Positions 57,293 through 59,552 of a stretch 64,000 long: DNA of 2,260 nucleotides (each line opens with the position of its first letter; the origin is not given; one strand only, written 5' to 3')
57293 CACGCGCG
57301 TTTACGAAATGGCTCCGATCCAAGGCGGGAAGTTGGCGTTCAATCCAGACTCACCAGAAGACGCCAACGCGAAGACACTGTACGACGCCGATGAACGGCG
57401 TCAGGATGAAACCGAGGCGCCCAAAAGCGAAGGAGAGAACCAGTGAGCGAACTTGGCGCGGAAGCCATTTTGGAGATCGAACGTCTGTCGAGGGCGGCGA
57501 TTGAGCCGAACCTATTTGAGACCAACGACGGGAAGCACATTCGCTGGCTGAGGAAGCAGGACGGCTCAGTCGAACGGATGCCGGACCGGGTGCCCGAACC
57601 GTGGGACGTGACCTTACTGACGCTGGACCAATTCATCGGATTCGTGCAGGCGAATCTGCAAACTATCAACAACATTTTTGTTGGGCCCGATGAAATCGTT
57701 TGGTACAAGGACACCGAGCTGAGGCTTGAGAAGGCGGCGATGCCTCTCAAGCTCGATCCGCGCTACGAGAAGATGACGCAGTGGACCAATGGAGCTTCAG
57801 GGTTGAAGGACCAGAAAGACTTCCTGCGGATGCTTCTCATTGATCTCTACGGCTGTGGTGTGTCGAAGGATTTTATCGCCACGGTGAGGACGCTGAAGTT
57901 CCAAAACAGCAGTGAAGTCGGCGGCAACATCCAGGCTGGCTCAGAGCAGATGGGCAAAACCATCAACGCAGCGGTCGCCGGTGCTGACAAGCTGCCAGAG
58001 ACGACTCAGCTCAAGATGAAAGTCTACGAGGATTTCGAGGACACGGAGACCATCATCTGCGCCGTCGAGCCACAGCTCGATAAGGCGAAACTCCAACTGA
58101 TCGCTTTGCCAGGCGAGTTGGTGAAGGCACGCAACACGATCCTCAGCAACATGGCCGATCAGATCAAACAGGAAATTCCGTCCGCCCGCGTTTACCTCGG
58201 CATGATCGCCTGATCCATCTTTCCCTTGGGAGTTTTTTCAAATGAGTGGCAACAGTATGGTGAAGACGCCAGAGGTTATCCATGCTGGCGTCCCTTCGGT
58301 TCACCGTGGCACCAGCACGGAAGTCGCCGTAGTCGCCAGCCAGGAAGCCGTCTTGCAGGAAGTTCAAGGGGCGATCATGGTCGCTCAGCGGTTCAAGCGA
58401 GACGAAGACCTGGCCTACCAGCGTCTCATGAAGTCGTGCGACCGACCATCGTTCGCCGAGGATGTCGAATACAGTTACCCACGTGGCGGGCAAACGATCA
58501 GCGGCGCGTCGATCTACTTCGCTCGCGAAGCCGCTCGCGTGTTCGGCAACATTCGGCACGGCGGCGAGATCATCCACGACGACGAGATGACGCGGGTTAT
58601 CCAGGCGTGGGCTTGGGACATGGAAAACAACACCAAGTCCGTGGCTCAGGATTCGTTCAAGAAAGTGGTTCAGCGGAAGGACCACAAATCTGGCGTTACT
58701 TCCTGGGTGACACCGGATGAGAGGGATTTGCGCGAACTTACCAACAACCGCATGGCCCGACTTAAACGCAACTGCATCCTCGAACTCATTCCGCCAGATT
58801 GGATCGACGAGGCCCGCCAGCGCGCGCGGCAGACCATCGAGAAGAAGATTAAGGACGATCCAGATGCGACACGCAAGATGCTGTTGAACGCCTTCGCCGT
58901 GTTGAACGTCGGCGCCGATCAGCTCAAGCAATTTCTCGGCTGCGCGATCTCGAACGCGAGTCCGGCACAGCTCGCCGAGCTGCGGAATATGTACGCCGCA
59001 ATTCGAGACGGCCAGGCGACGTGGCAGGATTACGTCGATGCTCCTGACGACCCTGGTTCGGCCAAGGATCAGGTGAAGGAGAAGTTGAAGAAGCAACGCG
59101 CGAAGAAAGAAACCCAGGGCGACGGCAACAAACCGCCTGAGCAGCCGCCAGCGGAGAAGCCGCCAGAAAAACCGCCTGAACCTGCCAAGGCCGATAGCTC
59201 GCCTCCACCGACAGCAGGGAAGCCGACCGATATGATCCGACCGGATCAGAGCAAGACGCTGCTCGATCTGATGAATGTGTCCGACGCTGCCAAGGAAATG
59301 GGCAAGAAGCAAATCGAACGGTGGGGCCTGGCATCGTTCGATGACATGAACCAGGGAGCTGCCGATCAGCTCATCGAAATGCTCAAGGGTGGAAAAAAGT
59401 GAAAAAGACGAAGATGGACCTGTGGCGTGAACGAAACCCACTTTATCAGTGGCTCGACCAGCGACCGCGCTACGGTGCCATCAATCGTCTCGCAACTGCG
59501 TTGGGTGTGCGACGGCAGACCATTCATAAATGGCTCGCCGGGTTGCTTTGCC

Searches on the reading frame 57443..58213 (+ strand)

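Call 94: search_protein_families(library=phrogs, max_evalue=0.001, proteins=[window:57443-58213:+])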
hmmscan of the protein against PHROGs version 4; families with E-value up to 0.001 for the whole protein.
window:57443-58213:+ (256 aa): 1 family
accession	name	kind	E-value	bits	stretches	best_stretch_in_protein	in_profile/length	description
phrog_210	-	unknown function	0.00032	21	1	100-254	111-271/274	-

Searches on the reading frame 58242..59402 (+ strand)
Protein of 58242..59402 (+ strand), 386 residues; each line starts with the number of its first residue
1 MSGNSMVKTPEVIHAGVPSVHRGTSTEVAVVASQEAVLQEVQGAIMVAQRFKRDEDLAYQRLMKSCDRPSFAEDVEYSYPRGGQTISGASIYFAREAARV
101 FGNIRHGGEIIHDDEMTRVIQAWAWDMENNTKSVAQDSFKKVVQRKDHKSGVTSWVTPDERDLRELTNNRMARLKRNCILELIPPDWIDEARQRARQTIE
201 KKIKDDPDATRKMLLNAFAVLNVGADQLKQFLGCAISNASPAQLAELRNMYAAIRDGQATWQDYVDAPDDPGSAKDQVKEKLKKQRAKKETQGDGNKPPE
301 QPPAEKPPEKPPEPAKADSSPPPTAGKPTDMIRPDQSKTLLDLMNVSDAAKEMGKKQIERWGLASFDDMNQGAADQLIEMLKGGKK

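Call 31: search_protein_families(library=phrogs, max_evalue=0.001, proteins=[window:58242-59402:+])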
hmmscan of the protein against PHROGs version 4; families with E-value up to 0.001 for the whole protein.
window:58242-59402:+ (386 aa): 1 family
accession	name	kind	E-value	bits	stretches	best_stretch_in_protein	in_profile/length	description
phrog_3657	-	unknown function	5.1e-72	243.4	1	25-292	18-280/289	-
